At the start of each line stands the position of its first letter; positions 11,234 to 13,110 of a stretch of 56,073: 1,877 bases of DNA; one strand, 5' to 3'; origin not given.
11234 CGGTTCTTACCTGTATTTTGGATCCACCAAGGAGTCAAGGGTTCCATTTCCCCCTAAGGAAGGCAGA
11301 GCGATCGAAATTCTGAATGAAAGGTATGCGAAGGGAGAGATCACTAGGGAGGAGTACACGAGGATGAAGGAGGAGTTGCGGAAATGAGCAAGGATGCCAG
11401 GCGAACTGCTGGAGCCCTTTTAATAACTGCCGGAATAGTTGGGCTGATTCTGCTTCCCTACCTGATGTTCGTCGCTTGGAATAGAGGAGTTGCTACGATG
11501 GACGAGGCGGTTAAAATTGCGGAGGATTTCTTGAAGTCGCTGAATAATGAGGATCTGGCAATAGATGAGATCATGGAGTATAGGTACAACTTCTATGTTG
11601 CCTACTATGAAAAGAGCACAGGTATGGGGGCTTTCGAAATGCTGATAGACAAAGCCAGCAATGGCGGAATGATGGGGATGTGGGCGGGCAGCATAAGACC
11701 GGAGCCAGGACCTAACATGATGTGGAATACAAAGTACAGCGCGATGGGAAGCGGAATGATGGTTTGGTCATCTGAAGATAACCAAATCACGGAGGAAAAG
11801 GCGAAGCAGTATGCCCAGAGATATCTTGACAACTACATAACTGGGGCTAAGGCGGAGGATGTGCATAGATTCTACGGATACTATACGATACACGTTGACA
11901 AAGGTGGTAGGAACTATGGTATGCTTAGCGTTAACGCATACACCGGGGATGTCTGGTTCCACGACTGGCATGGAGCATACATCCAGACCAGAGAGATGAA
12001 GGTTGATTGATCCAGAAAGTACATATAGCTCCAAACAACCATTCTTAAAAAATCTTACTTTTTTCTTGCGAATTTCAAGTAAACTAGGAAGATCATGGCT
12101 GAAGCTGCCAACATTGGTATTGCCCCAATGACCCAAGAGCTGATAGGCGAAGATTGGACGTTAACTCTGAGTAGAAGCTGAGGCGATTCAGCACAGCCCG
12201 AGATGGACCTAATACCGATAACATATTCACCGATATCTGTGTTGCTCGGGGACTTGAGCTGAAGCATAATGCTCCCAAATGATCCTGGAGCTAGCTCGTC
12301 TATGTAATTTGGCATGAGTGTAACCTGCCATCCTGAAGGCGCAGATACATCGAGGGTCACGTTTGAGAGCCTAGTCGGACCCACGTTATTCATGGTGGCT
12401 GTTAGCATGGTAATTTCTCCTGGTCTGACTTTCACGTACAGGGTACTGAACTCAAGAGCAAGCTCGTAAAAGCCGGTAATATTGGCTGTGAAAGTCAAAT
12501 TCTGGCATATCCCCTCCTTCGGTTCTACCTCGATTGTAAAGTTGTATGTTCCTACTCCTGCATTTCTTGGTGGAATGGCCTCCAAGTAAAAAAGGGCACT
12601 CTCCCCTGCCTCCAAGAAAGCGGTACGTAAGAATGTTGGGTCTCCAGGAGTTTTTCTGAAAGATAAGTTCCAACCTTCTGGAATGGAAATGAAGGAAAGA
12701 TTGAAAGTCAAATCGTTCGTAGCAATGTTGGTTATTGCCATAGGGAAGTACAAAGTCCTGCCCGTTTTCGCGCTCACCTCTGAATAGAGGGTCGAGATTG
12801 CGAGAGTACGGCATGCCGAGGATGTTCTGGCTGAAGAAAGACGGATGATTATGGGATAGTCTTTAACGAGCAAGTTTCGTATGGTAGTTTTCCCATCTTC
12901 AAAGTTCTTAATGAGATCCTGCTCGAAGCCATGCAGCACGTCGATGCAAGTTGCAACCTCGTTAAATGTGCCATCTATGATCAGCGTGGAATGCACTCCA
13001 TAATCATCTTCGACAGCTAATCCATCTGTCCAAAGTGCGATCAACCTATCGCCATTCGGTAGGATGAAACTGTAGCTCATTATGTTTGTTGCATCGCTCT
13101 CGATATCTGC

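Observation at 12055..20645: Three-gene envelope module: FtsX/MacB-type permease-pseudoNBD fusion, ABC-2 permease, giant beta-helix/GH/NEW3 surface protein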

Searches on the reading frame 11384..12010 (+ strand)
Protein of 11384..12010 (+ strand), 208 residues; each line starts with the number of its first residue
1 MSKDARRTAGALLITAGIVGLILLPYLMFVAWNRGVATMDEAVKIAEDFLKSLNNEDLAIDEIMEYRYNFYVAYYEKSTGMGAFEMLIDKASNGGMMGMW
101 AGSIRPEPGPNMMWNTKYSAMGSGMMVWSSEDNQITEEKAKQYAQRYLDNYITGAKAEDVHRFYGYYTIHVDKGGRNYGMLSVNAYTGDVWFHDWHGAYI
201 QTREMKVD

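Call 69: search_protein_families(library=pfam, proteins=[window:11384-12010:+], max_evalue=0.001)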
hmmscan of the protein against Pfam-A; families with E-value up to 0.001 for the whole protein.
window:11384-12010:+ (208 aa): 2 families
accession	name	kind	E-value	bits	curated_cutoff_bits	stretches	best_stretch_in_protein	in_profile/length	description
PF14620.12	YPEB_PepSY1-2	-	0.00016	22.2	31.7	0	38-80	116-158/195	YpeB sporulation, PepSY1 and PepSY2 domains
PF03413.25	PepSY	-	0.00041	21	24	0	135-190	2-56/60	Peptidase propeptide and YPEB domain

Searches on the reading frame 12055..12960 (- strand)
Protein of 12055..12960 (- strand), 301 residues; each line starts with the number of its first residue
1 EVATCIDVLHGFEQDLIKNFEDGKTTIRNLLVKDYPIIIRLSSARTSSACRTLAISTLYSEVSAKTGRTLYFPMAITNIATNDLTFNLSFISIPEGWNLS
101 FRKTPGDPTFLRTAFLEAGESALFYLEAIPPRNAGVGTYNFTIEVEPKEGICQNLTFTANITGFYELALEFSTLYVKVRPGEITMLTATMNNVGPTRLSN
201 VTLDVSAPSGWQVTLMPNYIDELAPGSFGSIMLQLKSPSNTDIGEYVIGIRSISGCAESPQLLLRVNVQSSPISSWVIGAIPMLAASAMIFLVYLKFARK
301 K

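Call 64: search_protein_families(library=ncbifam, proteins=[window:12055-12960:-], max_evalue=0.001)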
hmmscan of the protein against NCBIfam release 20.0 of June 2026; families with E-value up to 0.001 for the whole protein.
window:12055-12960:- (301 aa): 0 families
